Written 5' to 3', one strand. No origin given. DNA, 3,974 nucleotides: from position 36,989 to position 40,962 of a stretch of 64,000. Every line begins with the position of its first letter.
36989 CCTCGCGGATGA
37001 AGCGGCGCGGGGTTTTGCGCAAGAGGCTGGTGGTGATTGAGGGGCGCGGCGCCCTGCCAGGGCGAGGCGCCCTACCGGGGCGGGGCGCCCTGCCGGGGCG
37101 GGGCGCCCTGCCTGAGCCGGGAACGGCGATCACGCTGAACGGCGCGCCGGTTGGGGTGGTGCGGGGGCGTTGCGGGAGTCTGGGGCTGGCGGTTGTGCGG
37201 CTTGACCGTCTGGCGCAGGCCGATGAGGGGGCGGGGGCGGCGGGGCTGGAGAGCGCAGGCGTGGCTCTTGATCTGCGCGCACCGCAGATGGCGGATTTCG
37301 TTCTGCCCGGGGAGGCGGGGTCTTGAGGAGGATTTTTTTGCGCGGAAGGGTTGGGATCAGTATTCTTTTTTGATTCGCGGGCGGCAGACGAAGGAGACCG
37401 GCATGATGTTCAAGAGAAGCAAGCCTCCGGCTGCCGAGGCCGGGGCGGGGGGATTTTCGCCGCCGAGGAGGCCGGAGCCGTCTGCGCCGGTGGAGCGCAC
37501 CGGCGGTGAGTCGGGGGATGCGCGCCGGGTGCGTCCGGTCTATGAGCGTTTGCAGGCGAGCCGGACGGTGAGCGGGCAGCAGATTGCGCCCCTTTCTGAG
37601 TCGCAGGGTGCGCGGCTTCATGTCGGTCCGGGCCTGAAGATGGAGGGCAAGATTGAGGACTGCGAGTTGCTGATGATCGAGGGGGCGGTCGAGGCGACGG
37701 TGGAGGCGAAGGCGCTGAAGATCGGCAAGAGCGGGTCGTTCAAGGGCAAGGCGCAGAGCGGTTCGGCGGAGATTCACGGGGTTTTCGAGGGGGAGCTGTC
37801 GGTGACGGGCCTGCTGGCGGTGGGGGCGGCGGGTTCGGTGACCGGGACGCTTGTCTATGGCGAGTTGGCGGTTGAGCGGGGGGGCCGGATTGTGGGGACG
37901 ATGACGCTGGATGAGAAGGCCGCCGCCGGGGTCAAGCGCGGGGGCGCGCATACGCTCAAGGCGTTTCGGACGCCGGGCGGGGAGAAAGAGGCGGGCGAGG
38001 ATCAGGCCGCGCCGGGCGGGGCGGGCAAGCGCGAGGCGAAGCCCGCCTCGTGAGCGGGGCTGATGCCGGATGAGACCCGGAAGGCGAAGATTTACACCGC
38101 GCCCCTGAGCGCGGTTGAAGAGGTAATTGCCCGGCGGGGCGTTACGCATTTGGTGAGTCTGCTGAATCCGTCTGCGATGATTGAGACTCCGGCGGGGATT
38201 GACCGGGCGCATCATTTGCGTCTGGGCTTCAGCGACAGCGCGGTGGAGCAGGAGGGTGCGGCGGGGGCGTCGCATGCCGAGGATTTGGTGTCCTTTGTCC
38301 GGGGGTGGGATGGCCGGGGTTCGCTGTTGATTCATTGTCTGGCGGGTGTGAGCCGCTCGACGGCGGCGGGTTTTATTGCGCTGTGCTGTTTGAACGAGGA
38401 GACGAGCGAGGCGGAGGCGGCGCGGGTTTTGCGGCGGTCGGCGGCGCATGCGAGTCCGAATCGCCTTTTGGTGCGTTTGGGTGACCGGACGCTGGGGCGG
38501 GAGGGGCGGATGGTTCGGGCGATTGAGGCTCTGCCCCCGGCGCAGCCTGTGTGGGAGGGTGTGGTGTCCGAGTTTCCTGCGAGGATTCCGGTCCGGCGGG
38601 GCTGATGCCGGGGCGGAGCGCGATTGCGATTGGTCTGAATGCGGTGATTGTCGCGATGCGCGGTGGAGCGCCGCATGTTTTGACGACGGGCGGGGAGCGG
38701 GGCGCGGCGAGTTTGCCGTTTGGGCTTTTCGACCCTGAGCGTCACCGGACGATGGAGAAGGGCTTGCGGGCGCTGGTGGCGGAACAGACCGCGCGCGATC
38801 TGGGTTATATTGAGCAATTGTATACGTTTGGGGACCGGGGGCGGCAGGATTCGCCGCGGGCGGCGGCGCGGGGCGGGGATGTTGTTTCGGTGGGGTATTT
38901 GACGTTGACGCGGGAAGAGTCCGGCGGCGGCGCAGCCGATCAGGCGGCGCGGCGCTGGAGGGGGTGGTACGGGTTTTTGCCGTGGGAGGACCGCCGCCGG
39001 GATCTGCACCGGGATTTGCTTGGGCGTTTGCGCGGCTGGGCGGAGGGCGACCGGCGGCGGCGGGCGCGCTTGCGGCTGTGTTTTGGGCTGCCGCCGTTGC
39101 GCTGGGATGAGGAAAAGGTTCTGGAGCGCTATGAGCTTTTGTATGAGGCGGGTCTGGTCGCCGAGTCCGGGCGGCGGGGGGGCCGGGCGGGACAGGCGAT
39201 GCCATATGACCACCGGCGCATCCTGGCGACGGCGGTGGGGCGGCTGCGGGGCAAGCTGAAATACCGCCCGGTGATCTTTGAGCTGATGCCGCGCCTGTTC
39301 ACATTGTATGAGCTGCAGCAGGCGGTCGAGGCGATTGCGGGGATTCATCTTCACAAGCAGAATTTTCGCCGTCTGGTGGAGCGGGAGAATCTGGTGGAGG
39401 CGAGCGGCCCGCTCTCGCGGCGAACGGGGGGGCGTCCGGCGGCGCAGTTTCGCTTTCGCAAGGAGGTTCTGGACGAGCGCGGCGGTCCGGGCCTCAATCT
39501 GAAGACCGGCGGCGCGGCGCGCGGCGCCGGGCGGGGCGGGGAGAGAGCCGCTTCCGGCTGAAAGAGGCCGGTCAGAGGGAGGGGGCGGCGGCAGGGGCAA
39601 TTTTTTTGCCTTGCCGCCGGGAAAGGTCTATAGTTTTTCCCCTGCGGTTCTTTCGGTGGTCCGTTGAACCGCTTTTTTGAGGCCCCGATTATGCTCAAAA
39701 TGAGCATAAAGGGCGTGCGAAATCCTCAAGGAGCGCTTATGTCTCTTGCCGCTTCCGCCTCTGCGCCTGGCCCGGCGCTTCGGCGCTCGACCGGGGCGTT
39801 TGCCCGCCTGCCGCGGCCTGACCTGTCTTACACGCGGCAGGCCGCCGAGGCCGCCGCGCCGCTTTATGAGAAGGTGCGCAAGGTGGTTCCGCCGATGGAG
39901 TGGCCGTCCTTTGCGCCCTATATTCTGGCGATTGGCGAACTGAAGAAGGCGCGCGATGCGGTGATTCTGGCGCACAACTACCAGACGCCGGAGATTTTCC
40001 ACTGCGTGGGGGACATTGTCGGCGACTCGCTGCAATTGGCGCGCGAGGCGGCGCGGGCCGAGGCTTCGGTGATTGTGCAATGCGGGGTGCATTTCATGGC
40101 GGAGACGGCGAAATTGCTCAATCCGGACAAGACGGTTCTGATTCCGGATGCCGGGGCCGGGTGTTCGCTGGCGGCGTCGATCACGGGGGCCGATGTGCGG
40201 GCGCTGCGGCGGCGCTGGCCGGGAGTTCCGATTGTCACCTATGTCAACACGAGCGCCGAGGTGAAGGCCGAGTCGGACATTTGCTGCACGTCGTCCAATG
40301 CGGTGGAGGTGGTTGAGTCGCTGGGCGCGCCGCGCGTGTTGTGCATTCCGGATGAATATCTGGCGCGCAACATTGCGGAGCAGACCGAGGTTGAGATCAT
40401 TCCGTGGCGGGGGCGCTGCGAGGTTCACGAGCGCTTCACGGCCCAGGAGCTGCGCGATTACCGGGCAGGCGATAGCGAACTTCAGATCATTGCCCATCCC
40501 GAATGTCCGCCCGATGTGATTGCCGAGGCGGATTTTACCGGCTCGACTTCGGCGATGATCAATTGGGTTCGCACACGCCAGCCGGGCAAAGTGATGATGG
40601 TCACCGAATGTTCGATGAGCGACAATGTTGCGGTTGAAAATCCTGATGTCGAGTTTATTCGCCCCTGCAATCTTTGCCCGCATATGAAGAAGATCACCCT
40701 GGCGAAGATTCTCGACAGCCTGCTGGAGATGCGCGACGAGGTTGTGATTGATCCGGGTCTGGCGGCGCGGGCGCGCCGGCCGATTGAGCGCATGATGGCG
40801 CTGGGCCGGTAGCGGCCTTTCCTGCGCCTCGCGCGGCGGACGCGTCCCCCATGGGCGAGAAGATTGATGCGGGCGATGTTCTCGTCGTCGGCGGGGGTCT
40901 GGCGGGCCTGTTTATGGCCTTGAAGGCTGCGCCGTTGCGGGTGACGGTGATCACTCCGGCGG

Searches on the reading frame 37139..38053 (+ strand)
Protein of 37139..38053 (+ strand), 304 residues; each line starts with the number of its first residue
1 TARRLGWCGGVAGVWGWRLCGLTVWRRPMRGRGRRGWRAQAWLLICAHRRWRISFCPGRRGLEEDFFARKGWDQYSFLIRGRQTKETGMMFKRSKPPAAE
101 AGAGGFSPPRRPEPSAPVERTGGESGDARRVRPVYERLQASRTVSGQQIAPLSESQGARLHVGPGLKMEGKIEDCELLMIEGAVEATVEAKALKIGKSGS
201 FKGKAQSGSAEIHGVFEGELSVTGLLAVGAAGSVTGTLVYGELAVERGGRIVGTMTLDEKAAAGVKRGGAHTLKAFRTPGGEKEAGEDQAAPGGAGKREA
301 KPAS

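Call 65: search_protein_families(library=pfam, proteins=[window:37139-38053:+], max_evalue=0.00001)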
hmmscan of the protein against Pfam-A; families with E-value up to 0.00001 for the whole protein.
window:37139-38053:+ (304 aa): 1 family
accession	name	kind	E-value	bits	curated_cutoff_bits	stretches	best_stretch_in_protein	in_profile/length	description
PF04519.19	Bactofilin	-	2.3e-16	60.3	27.9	1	162-255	3-97/98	Polymer-forming cytoskeletal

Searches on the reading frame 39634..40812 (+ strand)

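Call 65: search_protein_families(library=pfam, proteins=[window:39634-40812:+], max_evalue=0.00001)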
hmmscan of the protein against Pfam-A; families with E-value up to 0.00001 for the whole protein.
window:39634-40812:+ (392 aa): 1 family
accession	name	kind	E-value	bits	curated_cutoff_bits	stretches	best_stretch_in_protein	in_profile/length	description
PF02445.21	NadA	-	2.1e-109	365.7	27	1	100-388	3-294/295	Quinolinate synthetase A protein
